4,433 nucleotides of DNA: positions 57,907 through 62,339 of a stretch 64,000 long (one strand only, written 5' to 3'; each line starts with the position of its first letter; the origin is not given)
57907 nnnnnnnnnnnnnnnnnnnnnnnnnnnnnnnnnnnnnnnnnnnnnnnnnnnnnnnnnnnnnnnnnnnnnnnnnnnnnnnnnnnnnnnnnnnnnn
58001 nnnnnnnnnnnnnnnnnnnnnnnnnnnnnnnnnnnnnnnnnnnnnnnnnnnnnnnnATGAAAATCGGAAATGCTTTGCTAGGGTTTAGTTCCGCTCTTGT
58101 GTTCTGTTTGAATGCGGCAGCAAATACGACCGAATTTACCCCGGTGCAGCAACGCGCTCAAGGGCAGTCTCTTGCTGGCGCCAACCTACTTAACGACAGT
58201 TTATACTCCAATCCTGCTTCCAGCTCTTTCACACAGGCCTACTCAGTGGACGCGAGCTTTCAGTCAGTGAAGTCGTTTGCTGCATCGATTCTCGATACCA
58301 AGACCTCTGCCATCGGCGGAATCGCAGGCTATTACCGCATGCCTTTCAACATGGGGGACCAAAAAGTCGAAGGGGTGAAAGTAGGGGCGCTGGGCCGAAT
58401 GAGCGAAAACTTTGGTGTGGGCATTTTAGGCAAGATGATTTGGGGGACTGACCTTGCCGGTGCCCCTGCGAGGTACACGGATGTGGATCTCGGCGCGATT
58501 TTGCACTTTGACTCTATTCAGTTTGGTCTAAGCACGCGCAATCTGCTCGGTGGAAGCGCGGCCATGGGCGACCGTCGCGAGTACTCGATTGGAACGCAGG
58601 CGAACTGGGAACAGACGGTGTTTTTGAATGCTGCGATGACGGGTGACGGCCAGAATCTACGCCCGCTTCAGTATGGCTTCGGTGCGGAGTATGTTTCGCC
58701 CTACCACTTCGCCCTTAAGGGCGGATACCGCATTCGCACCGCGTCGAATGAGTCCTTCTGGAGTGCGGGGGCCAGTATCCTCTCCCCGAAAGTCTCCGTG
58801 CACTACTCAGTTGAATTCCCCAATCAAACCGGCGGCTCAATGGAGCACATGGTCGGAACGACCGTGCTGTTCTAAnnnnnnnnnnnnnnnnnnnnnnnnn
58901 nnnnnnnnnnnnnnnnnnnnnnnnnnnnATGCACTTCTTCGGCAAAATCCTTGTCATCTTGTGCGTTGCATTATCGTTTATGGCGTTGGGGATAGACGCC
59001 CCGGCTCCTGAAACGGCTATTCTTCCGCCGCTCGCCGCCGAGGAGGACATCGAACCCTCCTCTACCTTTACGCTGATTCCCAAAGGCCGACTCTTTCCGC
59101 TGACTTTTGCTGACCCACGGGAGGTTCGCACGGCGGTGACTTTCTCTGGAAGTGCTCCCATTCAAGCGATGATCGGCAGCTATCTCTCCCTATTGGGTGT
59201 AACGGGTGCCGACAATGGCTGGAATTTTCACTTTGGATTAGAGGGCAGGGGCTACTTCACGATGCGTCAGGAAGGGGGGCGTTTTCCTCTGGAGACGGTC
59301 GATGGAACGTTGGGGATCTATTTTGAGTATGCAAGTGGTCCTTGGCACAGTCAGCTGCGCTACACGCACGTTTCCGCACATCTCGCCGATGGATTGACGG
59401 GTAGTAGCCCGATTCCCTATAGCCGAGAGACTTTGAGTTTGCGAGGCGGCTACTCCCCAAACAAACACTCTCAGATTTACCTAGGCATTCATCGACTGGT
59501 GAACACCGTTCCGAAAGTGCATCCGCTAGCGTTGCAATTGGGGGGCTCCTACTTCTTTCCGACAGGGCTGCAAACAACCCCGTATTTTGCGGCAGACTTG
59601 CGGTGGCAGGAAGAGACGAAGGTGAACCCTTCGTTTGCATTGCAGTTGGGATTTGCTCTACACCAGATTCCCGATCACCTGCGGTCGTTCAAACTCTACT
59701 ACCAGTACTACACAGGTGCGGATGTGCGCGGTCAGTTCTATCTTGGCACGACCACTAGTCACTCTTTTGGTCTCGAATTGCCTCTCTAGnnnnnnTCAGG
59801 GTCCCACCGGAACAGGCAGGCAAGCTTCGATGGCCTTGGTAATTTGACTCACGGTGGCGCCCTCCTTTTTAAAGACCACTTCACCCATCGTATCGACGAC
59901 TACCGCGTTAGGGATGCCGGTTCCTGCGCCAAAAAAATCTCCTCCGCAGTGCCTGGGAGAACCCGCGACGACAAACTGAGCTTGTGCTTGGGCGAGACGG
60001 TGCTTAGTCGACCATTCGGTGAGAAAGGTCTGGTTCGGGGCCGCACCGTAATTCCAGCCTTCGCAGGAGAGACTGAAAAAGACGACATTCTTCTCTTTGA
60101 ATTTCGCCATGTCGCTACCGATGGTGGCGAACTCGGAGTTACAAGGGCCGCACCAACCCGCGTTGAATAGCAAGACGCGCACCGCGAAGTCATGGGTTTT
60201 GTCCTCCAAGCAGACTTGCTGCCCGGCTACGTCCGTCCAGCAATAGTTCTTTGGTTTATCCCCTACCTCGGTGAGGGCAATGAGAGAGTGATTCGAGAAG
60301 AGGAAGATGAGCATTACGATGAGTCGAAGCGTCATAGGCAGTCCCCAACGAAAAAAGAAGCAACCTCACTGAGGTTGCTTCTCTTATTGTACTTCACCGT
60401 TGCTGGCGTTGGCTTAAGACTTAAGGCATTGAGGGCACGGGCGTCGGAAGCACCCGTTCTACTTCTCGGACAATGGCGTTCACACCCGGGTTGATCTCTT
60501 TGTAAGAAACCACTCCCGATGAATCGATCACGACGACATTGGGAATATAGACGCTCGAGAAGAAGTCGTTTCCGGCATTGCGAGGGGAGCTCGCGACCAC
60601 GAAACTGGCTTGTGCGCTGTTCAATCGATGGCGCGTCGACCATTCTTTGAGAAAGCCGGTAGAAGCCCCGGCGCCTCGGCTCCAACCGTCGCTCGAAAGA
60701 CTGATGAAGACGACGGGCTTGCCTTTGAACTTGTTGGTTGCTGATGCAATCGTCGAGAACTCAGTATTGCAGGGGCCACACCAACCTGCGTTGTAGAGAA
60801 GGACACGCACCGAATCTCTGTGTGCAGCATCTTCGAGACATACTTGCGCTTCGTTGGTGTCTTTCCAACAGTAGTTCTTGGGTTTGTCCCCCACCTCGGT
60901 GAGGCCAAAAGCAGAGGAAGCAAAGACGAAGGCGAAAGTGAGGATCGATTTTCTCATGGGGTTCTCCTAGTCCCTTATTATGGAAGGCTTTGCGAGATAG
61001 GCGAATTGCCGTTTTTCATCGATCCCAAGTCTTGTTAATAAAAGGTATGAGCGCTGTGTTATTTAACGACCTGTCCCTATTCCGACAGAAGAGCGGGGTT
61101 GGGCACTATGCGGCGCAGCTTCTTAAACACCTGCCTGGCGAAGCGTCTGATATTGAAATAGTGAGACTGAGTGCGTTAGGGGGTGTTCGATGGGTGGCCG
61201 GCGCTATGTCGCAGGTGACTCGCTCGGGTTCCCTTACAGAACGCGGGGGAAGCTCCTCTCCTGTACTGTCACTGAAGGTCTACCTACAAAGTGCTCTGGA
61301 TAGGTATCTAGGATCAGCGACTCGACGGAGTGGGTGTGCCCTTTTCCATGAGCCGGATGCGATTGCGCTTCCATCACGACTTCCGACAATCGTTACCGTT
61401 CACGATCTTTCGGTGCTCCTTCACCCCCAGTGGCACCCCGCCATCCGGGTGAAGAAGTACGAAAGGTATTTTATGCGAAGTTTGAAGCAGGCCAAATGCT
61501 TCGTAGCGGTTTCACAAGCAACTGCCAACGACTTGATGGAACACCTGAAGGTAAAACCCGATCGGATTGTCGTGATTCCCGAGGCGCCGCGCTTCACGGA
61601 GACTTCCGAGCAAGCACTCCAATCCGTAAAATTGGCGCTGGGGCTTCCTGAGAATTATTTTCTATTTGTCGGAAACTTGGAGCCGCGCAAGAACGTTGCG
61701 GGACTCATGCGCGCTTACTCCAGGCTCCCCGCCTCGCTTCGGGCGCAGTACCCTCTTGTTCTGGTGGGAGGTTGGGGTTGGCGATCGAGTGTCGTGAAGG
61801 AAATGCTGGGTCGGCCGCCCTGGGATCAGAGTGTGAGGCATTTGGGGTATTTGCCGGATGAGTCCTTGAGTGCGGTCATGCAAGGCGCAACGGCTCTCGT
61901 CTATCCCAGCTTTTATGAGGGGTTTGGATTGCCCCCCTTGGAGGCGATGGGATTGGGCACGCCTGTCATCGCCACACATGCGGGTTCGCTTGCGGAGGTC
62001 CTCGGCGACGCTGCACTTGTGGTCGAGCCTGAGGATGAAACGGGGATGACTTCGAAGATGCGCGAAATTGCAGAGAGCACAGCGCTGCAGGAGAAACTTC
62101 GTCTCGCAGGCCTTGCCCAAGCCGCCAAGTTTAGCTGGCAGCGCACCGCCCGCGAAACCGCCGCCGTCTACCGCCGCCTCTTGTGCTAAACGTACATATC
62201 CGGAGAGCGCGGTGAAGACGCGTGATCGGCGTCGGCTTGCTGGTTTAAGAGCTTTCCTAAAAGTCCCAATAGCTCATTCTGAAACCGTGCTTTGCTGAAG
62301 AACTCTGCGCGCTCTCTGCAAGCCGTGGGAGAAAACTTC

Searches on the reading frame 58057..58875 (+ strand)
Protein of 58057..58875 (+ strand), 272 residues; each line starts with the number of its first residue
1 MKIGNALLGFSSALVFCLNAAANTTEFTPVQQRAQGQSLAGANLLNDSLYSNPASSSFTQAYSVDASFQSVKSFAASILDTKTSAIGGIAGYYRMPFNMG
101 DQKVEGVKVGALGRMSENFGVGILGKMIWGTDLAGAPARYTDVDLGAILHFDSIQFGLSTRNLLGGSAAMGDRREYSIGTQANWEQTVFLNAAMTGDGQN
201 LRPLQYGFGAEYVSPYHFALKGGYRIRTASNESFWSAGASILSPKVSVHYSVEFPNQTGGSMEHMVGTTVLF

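Call 3: search_protein_families(library=pfam, proteins=[window:58057-58875:+], max_evalue=0.1)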
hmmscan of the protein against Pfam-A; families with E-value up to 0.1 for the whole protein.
window:58057-58875:+ (272 aa): 0 families

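Call 15: search_protein_families(library=ncbifam, proteins=[window:58057-58875:+], max_evalue=0.001)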
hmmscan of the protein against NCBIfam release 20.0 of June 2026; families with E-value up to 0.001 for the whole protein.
window:58057-58875:+ (272 aa): 1 family
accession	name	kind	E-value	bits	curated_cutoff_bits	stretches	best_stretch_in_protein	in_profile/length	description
NF033709.1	PorV_fam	subfamily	3.4e-06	26.9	90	1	57-263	119-317/326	PorV/PorQ family protein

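Call 38: find_homologous_proteins(query=window:58057-58875:+, max_evalue=0.00001)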
Query window:58057-58875:+ (272 aa): 89 proteins with E <= 0.00001 among 1253 candidates.
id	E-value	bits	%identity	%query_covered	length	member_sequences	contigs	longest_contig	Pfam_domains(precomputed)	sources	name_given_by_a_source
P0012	2.9e-175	599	100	100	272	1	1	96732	-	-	-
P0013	2.3e-102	360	62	95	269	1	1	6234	-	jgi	jgi:hypothetical protein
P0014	5.9e-98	346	60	92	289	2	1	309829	-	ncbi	-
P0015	2.8e-97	343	58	100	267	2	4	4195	-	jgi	jgi:hypothetical protein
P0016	4.1e-96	339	57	97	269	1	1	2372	-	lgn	-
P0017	1.1e-95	338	56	100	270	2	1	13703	-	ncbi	-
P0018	1.9e-95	337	59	93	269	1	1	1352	-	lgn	-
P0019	2.1e-94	334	55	96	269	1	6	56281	-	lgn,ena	-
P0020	6.7e-94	332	56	96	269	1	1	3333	-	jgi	-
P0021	1.0e-92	328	56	96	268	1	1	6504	-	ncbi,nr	ncbi:hypothetical protein K2X33_07635 [bacterium]|nr:hypothetical protein [bacterium]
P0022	3.0e-92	327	58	93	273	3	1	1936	-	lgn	-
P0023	4.1e-92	326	56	100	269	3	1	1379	-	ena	-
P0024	1.9e-91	324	57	100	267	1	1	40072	-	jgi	jgi:hypothetical protein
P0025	3.6e-89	317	55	100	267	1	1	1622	-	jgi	jgi:hypothetical protein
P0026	5.0e-89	316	56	95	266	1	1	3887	-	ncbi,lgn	-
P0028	8.2e-83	296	50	96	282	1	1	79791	-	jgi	jgi:hypothetical protein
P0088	5.9e-63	231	44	91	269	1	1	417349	-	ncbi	-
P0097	5.7e-56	208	41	91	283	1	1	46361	-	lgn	-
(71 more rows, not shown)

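Call 39: find_encoding_contigs(protein=P0088, flank=6000, max_places=1)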
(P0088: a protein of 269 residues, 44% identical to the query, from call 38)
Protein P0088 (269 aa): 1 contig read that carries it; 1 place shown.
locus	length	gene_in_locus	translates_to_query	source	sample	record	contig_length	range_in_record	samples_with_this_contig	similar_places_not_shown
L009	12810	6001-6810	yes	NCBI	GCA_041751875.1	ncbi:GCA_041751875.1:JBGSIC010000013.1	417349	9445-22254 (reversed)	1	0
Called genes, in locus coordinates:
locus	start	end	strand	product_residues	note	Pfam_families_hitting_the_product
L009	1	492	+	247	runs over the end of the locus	-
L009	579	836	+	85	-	-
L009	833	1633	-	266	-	PF01790:LGT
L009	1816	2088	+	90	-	PF00216:Bac_DNA_binding, PF18291:HU-HIG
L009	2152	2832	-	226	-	-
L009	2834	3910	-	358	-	-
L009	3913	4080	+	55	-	-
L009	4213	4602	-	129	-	PF21157:DksA_N, PF01258:zf-dskA_traR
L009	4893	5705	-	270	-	-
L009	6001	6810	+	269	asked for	-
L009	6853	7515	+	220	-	PF00702:Hydrolase, PF13419:HAD_2, PF13242:Hydrolase_like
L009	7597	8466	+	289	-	-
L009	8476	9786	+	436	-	PF00082:Peptidase_S8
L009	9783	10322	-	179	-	PF22769:DCD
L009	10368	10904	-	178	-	PF00578:AhpC-TSA, PF08534:Redoxin (weak)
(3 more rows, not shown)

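Call 40: find_encoding_contigs(protein=P0097, flank=6000, max_places=1)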
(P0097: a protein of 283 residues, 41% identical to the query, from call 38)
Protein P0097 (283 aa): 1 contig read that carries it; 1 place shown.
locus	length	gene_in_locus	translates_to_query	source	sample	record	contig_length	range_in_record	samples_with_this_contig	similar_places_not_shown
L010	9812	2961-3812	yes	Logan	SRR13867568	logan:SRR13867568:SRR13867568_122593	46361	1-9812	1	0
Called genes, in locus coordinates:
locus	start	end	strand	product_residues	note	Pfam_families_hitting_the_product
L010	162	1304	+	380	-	-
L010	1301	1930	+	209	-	-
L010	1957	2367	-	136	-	PF21157:DksA_N, PF01258:zf-dskA_traR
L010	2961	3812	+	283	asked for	-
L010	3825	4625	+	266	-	PF06727:DUF1207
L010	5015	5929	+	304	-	PF03631:Virul_fac_BrkB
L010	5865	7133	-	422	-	PF00067:p450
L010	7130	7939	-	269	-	PF02668:TauD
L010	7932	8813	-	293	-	PF05141:DIT1_PvcA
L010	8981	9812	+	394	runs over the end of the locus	PF01075:Glyco_transf_9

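Call 41: find_encoding_contigs(protein=P0028, flank=6000, max_places=1)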
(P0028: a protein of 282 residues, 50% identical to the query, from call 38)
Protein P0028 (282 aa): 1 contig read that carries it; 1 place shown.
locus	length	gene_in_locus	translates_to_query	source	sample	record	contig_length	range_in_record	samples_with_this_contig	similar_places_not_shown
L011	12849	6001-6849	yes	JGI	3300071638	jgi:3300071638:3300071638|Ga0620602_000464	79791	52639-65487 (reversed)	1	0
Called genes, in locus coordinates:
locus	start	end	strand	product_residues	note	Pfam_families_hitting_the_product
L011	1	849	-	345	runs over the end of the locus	PF00691:OmpA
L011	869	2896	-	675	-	PF26745:SPM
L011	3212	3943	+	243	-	-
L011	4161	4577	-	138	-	PF21157:DksA_N, PF01258:zf-dskA_traR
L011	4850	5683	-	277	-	-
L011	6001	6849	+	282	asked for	-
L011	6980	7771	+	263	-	PF06727:DUF1207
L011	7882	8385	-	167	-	PF08534:Redoxin, PF00578:AhpC-TSA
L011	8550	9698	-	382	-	PF13439:Glyco_transf_4 (weak), PF20706:GT4-conflict (weak), PF00534:Glycos_transf_1, PF13692:Glyco_trans_1_4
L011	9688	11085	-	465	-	PF13727:CoA_binding_3, PF02397:Bac_transf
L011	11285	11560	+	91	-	PF00216:Bac_DNA_binding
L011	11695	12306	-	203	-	PF06181:Urate_ox_N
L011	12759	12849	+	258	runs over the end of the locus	-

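Call 58: search_protein_families(library=pfam, alignment_id=A6, max_evalue=0.1)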
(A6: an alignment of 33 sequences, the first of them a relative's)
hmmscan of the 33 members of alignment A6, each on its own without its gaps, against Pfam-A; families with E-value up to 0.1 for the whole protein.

A. member 1, P0012 (272 aa): 0 families

B. families by the number of members that match (of 33 scanned): 4 families
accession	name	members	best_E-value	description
PF13729.12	TraF_2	4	0.0014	F plasmid transfer operon, TraF, protein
PF13505.12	OMP_b-brl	3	7.6e-05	Outer membrane protein beta-barrel domain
PF11751.14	PorP_SprF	3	0.0013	Type IX secretion system membrane protein PorP/SprF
PF13609.12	Porin_4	2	0.0023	Gram-negative porin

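Call 59: search_solved_structures(query=A6, max_evalue=1)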
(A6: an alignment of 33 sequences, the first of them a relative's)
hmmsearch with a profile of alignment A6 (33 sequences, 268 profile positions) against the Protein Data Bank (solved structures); distinct sequences matched with E-value up to 1: 2.
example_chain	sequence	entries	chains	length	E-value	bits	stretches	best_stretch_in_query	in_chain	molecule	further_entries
4f2m_A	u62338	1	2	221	0.061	15.7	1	210-238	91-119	monoclonal antibody 1AF10, heavy chain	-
6h3i_F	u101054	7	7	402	0.55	12.6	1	194-253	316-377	PorV | Type IX secretion system protein PorV domain-containing protein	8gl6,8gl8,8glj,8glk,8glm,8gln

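Call 73: predict_structure(alignment_id=A6)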
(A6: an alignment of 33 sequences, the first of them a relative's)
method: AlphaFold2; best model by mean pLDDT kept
length: 272 residues; sequences in the alignment: 33
mean_pLDDT: 90.2   pTM: 0.82
mean pLDDT of the five models: 90.2, 89.9, 89.4, 84.9, 84.8
residues with pLDDT >= 90: 219; 70-90: 27; 50-70: 12; < 50: 14
segments of 3 or more residues with pLDDT < 50: 10-12, 14-22
pLDDT, mean of each block of 10 residues (from residue 1): 52 43 74 95 83 94 93 92 95 85 94 97 98 93 98 97 95 96 97 96 97 97 96 97 95 94 95 94
secondary structure, 60 per line:
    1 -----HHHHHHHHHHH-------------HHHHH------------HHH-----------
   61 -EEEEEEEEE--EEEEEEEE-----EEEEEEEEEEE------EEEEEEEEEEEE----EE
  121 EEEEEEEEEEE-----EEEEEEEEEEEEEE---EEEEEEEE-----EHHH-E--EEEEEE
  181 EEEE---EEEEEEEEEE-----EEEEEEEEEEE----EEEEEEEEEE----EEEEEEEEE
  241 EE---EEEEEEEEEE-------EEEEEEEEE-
elements in order: H6-16 H30-34 E62-70 E73-80 E86-96 E103-114 E119-131 E137-150 E154-161 E175-184 E188-197 E203-213 E218-227 E232-242 E246-255 E263-271

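Call 78: fold_search(model_id=the predicted structure, library=pdb)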
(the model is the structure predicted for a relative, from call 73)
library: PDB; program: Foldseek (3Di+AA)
matches with E <= 10: 1074; with E <= 0.001: 75
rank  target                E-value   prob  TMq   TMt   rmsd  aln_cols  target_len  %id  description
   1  6h3i_F                1.6e-07  1.00  0.63  0.52   6.6       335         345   14  Structural snapshots of the Type 9 protein translocon (released 2018-11-07)
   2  8gl6_F                7.0e-07  1.00  0.73  0.56   6.4       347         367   12  The Type 9 Secretion System in vitro assembled, RemA-CTD substrate bound complex (released 2024-01-31)
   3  6z34                  1.0e-06  1.00  0.64  0.47  10.9       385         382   12  CymD monoaromatic hydrocarbon channel (released 2020-11-04)
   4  2r89_A                1.4e-06  1.00  0.68  0.52   8.6       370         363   10  Crystal structure of the long-chain fatty acid transporter FadL mutant delta N3 (released 2008-09-23)
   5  2r88_A                7.2e-06  1.00  0.56  0.43  10.7       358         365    9  Crystal structure of the long-chain fatty acid transporter FadL mutant delta S3 kink (released 2008-09-23)
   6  6ehc_A                8.0e-06  1.00  0.42  0.38   9.2       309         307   12  OmpUdeltaN (N-terminus deletion mutant of OmpU), outer membrane protein of Vibrio cholerae (released 2018-04-25)
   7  3brz                  9.4e-06  1.00  0.60  0.42   9.5       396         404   10  Crystal structure of the Pseudomonas putida toluene transporter TodX (released 2008-06-10)
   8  6ehb_A                9.9e-06  1.00  0.43  0.38   8.9       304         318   12  OmpU, an outer membrane protein, of Vibrio cholerae (released 2018-04-25)
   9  3pgs_A                1.0e-05  1.00  0.66  0.43  11.5       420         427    9  Phe3Gly mutant of EcFadL (released 2011-05-25)
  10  6ehb_B                1.3e-05  1.00  0.43  0.38   9.0       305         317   11  OmpU, an outer membrane protein, of Vibrio cholerae (released 2018-04-25)
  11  2r4l_C                1.4e-05  1.00  0.54  0.37  12.7       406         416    9  Crystal structure of the long-chain fatty acid transporter FadL mutant P34A (released 2008-09-16)
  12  2iwv_A                1.4e-05  1.00  0.46  0.45   7.1       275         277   13  Structure of the monomeric outer membrane porin OmpG in the open and closed conformation (released 2006-08-14)
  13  2r8a_A                1.7e-05  1.00  0.65  0.51   7.9       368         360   11  Crystal structure of the long-chain fatty acid transporter FadL mutant delta N8 (released 2008-09-23)
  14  3dwo                  1.7e-05  1.00  0.58  0.37  12.2       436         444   10  Crystal structure of a Pseudomonas aeruginosa FadL homologue (released 2008-12-16)
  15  7q5c                  2.1e-05  1.00  0.52  0.55   6.0       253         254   14  Crystal structure of OmpG in space group 96 (released 2022-11-16)
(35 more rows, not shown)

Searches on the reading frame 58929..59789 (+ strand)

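Call 3: search_protein_families(library=pfam, proteins=[window:58929-59789:+], max_evalue=0.1)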
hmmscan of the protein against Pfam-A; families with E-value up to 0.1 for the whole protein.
window:58929-59789:+ (286 aa): 1 family
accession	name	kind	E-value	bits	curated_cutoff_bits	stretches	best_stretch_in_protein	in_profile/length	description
PF06727.17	DUF1207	-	3.7e-10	39.8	22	1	49-273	87-329/342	Protein of unknown function (DUF1207)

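Call 15: search_protein_families(library=ncbifam, proteins=[window:58929-59789:+], max_evalue=0.001)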
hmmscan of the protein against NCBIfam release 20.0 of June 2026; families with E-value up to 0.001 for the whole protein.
window:58929-59789:+ (286 aa): 0 families

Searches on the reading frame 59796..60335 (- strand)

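Call 92: search_protein_families(library=pfam, proteins=[window:59796-60335:-], max_evalue=0.001)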
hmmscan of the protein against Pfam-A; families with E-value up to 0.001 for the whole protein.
window:59796-60335:- (179 aa): 2 families
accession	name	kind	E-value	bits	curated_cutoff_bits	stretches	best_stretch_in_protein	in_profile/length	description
PF00578.27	AhpC-TSA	-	8.3e-07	29.4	26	1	24-154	1-122/124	AhpC/TSA family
PF08534.16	Redoxin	-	0.00011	22.5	26.6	1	51-161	29-136/148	Redoxin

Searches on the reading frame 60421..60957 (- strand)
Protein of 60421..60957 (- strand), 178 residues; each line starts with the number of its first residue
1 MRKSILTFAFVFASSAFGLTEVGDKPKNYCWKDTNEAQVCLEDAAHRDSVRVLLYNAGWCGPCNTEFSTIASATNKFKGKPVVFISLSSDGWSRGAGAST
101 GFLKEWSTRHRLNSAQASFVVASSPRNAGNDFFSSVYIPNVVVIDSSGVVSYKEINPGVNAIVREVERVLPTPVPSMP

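Call 92: search_protein_families(library=pfam, proteins=[window:60421-60957:-], max_evalue=0.001)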
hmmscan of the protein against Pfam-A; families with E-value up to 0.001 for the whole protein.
window:60421-60957:- (178 aa): 3 families
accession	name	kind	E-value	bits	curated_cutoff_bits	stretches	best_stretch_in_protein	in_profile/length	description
PF00578.27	AhpC-TSA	-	1.3e-08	35.2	26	1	22-152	1-123/124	AhpC/TSA family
PF08534.16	Redoxin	-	6.5e-08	32.9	26.6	1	34-166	16-144/148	Redoxin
PF13905.12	Thioredoxin_8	-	2.4e-05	25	27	1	50-148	3-92/94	Thioredoxin-like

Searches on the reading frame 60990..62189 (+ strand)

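Call 15: search_protein_families(library=ncbifam, proteins=[window:60990-62189:+], max_evalue=0.001)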
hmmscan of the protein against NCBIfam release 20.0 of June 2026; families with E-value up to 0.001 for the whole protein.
window:60990-62189:+ (399 aa): 31 families (the best 25 are shown)
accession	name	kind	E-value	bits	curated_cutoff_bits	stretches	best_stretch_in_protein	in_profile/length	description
TIGR04047.1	MSMEG_0565_glyc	hypoth_equivalog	1.2e-31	110.2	259.85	1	159-396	130-373/373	MSMEG_0565 family glycosyltransferase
TIGR03449.1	mycothiol_MshA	equivalog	1.2e-23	83.7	462.5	1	165-397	162-403/406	D-inositol-3-phosphate glycosyltransferase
TIGR02149.1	glgA_Coryne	subfamily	6.4e-21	74.9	302.4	1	163-397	140-390/391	glycogen synthase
NF047684.1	TeichurnBiosyTuaC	equivalog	2.4e-19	69.5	550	1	127-397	129-389/391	teichuronic acid biosynthesis protein TuaC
TIGR03088.1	stp2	hypoth_equivalog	2.6e-19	69.5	409.05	1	169-398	138-374/374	TIGR03088 family PEP-CTERM/XrtA system glycosyltransferase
TIGR03999.1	thiol_BshA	equivalog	3.8e-18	65.6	273.7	1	158-398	135-374/375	N-acetyl-alpha-D-glucosaminyl L-malate synthase BshA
NF053787.1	GlcN_PG_synth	equivalog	1.5e-16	60.2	480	1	139-398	116-360/361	N-acetylglucosaminyl phosphatidylglycerol synthase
NF038229.1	Glyco4_Geo_Pelo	equivalog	1.3e-14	54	400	1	159-398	101-337/338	GPMC system family 4 glycosyltransferase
TIGR04157.1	glyco_rSAM_CFB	subfamily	5.9e-14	51.9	400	1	163-345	165-346/406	TIGR04157 family glycosyltransferase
NF041876.1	EPS_EpsE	equivalog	6.7e-14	51.9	400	1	224-388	217-387/389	exopolysaccharide biosynthesis GT4 family glycosyltransferase EpsE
NF050063.1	ProtGlycPglJ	equivalog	1.9e-13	50.4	500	1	159-389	135-358/363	N-acetylgalactosamine-N,N'-diacetylbacillosaminyl-diphospho-undecaprenol 4-alpha-N-acetylgalactosaminyltransferase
NF038295.1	EPS_HpsP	equivalog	4.5e-12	45.7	550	1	184-397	170-387/388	hormogonium polysaccharide biosynthesis glycosyltransferase HpsP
TIGR04063.1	stp3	hypoth_equivalog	2.7e-10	39.7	442.05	1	165-398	155-396/397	TIGR04063 family PEP-CTERM/XrtA system glycosyltransferase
TIGR02095.1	glgA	subfamily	6.7e-09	34.9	328.45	1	213-396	282-476/477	glycogen/starch synthase, ADP-glucose type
TIGR02472.1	sucr_P_syn_N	equivalog_domain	4.6e-07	29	576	1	302-385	343-429/439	sucrose-phosphate synthase, putative, glycosyltransferase domain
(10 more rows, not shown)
